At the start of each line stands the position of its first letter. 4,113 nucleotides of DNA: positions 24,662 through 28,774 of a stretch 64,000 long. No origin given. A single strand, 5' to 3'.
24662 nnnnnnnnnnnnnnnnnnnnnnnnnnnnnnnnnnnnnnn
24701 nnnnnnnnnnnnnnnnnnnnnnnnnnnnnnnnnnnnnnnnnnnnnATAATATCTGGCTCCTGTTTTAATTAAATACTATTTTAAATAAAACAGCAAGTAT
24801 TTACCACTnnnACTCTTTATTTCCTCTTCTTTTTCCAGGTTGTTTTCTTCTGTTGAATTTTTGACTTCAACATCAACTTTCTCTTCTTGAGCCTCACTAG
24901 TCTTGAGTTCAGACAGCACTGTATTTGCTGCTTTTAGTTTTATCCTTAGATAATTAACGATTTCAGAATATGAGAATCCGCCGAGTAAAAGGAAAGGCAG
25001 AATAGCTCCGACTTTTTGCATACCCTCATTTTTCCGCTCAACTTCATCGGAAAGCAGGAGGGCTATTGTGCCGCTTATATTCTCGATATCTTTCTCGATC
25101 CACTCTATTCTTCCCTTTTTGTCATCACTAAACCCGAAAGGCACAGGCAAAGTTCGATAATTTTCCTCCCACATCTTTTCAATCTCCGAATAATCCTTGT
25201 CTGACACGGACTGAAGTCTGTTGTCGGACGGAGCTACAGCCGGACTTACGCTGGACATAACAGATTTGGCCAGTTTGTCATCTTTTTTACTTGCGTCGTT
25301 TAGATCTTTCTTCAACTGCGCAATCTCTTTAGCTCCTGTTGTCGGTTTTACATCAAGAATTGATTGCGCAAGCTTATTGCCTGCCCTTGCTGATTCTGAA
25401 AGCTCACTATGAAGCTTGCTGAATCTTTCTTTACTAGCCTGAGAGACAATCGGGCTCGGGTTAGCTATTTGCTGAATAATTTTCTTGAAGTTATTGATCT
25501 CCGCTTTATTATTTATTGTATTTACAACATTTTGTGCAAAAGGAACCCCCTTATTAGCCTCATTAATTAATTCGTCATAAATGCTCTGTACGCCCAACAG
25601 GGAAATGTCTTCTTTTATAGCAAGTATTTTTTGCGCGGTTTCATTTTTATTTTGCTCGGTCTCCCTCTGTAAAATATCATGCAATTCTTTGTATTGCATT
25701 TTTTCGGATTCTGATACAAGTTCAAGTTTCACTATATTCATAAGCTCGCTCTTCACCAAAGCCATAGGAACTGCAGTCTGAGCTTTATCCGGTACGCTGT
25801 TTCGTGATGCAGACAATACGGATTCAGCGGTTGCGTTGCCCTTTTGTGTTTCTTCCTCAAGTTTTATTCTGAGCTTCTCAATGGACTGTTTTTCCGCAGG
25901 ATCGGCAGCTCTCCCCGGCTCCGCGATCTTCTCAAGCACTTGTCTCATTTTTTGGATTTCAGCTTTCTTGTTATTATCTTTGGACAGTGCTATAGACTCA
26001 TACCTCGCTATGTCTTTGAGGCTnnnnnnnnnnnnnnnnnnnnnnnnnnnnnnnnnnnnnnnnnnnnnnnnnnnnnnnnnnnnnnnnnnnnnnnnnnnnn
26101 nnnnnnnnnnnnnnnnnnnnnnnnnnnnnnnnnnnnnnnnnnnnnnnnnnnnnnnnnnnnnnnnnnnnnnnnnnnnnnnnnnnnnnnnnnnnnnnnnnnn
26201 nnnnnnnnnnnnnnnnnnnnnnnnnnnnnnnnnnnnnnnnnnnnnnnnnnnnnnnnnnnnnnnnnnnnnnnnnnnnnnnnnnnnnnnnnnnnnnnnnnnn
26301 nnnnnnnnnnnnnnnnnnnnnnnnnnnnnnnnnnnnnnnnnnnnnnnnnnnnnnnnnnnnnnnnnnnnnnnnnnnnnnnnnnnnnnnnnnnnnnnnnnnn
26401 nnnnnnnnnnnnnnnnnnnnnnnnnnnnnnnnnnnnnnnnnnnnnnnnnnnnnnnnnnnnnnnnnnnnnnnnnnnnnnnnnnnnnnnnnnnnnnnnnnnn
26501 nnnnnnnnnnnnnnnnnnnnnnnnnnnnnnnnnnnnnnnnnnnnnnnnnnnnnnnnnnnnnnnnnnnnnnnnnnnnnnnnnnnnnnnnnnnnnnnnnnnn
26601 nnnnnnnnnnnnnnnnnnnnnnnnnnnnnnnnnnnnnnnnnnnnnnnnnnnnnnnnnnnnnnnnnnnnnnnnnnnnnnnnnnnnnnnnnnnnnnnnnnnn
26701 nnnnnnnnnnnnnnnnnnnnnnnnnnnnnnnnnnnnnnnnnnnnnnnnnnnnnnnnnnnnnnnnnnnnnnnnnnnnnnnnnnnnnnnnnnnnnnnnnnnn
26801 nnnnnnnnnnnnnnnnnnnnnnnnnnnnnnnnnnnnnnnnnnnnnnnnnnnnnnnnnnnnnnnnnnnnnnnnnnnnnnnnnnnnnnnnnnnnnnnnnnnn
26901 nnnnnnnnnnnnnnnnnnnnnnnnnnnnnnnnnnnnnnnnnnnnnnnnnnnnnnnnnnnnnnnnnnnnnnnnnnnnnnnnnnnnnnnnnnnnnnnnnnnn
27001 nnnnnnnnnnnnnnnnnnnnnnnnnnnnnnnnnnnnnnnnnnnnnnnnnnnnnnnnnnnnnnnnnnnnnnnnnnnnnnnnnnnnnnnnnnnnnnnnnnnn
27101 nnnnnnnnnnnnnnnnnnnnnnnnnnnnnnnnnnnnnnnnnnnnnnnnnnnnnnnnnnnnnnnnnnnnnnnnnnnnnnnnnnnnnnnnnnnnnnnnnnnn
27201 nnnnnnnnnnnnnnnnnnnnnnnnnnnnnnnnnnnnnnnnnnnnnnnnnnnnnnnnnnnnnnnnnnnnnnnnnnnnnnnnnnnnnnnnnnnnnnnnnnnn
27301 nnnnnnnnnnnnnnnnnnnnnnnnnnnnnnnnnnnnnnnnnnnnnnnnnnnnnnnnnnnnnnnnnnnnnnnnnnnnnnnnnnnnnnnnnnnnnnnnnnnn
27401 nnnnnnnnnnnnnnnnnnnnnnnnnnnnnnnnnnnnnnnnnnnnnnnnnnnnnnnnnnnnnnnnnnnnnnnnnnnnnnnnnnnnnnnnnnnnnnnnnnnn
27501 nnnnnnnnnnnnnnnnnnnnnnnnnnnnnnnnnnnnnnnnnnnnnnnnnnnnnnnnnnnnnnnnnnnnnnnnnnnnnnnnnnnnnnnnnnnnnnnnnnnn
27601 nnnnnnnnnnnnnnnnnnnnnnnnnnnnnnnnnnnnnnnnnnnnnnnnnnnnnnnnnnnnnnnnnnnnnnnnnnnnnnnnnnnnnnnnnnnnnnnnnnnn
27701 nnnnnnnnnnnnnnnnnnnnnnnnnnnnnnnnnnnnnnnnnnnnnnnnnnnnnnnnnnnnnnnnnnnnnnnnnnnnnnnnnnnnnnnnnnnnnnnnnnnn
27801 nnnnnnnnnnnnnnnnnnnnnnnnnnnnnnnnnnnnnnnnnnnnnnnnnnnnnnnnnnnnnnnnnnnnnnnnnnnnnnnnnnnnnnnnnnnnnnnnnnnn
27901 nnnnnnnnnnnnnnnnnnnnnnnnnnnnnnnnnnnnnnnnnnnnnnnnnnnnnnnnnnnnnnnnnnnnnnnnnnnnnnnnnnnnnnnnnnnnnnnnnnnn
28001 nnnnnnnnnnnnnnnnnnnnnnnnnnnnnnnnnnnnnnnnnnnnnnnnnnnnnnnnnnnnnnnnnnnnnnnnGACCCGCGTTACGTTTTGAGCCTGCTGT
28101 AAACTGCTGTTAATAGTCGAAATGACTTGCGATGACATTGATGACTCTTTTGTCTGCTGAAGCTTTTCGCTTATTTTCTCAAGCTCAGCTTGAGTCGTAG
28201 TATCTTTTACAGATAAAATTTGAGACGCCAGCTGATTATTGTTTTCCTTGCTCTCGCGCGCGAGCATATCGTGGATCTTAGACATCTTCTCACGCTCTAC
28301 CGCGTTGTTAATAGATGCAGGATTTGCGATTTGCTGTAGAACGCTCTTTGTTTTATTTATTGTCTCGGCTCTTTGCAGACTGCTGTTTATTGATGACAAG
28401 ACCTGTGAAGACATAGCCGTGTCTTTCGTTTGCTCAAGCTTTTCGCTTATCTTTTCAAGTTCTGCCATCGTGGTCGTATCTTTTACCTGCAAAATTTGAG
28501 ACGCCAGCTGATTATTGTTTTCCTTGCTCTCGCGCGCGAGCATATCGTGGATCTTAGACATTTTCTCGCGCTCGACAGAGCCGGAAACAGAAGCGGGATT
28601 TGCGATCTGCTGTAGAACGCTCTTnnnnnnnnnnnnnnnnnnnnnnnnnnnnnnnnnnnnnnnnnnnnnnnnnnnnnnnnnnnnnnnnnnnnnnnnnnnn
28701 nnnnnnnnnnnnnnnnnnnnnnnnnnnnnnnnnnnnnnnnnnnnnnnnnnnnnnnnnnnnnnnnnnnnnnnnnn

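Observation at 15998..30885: Six-gene cluster of a VirB2-like pilin, a giant repeat-bearing membrane protein, two atypical Hsp100/Clp ATPases and a membrane subtilase: candidate undescribed envelope machine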

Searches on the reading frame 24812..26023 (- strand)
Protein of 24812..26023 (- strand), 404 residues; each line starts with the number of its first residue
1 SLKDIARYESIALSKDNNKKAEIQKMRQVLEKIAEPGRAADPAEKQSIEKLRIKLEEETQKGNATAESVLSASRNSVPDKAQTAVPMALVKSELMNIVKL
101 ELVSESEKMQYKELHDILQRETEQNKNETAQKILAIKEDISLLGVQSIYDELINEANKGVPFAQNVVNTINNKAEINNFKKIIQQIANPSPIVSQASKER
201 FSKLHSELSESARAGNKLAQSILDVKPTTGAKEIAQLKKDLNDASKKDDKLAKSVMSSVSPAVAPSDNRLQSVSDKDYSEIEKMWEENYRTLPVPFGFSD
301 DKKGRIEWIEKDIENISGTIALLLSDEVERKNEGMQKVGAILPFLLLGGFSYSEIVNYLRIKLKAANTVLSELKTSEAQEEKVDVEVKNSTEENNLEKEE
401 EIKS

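Call 33: find_homologous_proteins(query=window:24812-26023:-)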
Query window:24812-26023:- (404 aa): 13 proteins with E <= 0.001 among 8000 candidates.
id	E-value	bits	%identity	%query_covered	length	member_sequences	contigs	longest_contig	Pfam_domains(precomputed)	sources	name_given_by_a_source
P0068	9.7e-119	415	44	58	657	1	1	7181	-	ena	-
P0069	1.8e-103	365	46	99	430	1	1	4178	-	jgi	jgi:hypothetical protein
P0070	3.0e-94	334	49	85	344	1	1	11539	-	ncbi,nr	ncbi:hypothetical protein KKF69_00310, partial [Patescibacteria group bacterium]|nr:hypothetical pro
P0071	1.7e-74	270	38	73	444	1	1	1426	-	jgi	jgi:hypothetical protein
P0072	4.5e-64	235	38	73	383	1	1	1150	-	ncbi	ncbi:MAG: hypothetical protein ACRD4B_08005, partial [Acidobacteriota bacterium]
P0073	1.0e-46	178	40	59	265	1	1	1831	-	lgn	-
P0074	3.6e-33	134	31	68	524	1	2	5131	-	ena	-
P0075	2.0e-31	128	33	52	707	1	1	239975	-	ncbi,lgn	-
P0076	4.8e-30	123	34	62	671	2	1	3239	-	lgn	-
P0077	2.1e-29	121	36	50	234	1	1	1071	-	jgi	jgi:dsDNA-binding SOS-regulon protein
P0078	4.3e-29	120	33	58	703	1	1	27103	-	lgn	-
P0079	8.1e-25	106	31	53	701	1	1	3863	-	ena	-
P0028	6.9e-16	77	43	27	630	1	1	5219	PF19590.5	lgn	-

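Call 47: predict_structure(alignment_id=A2)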
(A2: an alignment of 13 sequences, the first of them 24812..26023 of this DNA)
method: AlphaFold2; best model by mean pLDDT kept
length: 404 residues; sequences in the alignment: 13
mean_pLDDT: 77.0   pTM: 0.49
mean pLDDT of the five models: 77.0, 75.8, 74.2, 73.3, 72.1
residues with pLDDT >= 90: 90; 70-90: 191; 50-70: 86; < 50: 37
segments of 3 or more residues with pLDDT < 50: 78-83, 261-265, 381-404
pLDDT, mean of each block of 10 residues (from residue 1): 67 61 66 69 77 72 59 53 65 91 84 94 93 92 84 82 88 83 89 75 92 93 90 89 86 78 50 78 88 78 88 89 75 70 66 83 92 76 45 44 43
secondary structure, 60 per line:
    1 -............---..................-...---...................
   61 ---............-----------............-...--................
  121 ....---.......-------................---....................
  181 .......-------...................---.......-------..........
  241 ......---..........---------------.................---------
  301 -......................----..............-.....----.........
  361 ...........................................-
elements in order: H2-13 H17-34 H42-60 H64-75 H87-98 H105-124 H128-134 H142-157 H161-187 H195-213 H217-223 H231-246 H250-259 H275-291 H302-323 H328-341 H343-347 H352-403

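Call 92: find_encoding_contigs(protein=P0075, flank=10000, max_places=1)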
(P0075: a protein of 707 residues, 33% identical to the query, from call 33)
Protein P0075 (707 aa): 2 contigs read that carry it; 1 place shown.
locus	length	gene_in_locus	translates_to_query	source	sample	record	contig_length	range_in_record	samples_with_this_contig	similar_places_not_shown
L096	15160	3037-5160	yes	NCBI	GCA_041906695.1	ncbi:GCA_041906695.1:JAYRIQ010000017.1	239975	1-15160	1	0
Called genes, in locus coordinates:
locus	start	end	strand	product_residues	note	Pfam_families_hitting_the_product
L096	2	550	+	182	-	?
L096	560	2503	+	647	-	PF00012:HSP70, PF06723:MreB_Mbl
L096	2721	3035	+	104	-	PF18895:T4SS_pilin (weak)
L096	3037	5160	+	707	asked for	-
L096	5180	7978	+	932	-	PF02861:Clp_N, PF23569:NBD_SMAX1, PF00004:AAA, PF17871:AAA_lid_9, PF00004:AAA, PF07724:AAA_2, PF07728:AAA_5, PF10431:ClpB_D2-small, +5 more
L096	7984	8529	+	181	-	-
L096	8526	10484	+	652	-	PF07504:FTP (weak), PF01447:Peptidase_M4, PF02868:Peptidase_M4_C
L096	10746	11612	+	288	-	PF00226:DnaJ, PF01556:DnaJ_C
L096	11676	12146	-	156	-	PF07963:N_methyl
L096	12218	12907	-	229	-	-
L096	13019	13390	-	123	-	-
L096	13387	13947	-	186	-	PF07963:N_methyl (weak)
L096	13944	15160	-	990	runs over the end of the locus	-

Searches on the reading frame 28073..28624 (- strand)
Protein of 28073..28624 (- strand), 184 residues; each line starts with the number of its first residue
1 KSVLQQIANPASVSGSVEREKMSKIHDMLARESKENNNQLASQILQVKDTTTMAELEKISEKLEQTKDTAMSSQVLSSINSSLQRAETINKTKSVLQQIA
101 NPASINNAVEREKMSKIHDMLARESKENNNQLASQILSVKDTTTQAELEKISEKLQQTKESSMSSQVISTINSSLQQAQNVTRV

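Call 42: search_protein_families(library=pfam, proteins=[window:28073-28624:-], max_evalue=10)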
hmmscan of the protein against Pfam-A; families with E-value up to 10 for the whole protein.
seq(184 aa): 24 families
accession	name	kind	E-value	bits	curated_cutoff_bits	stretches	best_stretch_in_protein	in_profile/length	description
PF16829.10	ATR13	-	0.00025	21.8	25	2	15-70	31-86/101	Avirulence protein ATR13, RxLR effector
PF08404.15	Baculo_p74_N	-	0.0033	17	25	2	114-166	237-289/300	Baculoviridae P74 N-terminal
PF13094.11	CENP-Q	-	0.01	16.4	28.5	2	88-180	58-159/162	CENP-Q, a CENPA-CAD centromere complex subunit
PF24270.1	HTH_Cmi2_C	-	0.024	15.3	27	2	55-98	60-103/125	Cmi2, C-terminal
PF00731.26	AIRC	-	0.056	13.4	30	1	125-157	115-147/148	AIR carboxylase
PF09162.16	Tap-RNA_bind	-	0.076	13.4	24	1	47-77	45-75/80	Tap, RNA-binding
PF23216.1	WH_CYT4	-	0.11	13.1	27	1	41-89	29-77/97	Mitochondrial protein cyt-4, winged helix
PF10273.14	WGG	-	0.15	12.9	26.8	2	27-66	22-61/80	Pre-rRNA-processing protein TSR2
PF22042.2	EF-G_D2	-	0.16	12.5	27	0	15-51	37-72/84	Elongation factor G domain 2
PF02609.21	Exonuc_VII_S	-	0.18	12.3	24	1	52-65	4-17/52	Exonuclease VII small subunit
PF00825.24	Ribonuclease_P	-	0.2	12.2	22.3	1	105-157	52-103/109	Ribonuclease P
PF24436.2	INTS7_N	-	0.28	10.7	42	1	3-174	289-464/503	Integrator complex subunit 7, N-terminal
PF21538.2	Med15_M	-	0.3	11.7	24.2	2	20-92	34-100/110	ARC105/Med15 mediator subunit central domain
PF10338.15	YBL028C_N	-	0.32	11.7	28.2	1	125-157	10-39/44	YBL028C ribosome biogenesis factor, N-terminal domain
PF23257.1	DUF7071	-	0.37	11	27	1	41-78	19-56/68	Domain of unknown function (DUF7071)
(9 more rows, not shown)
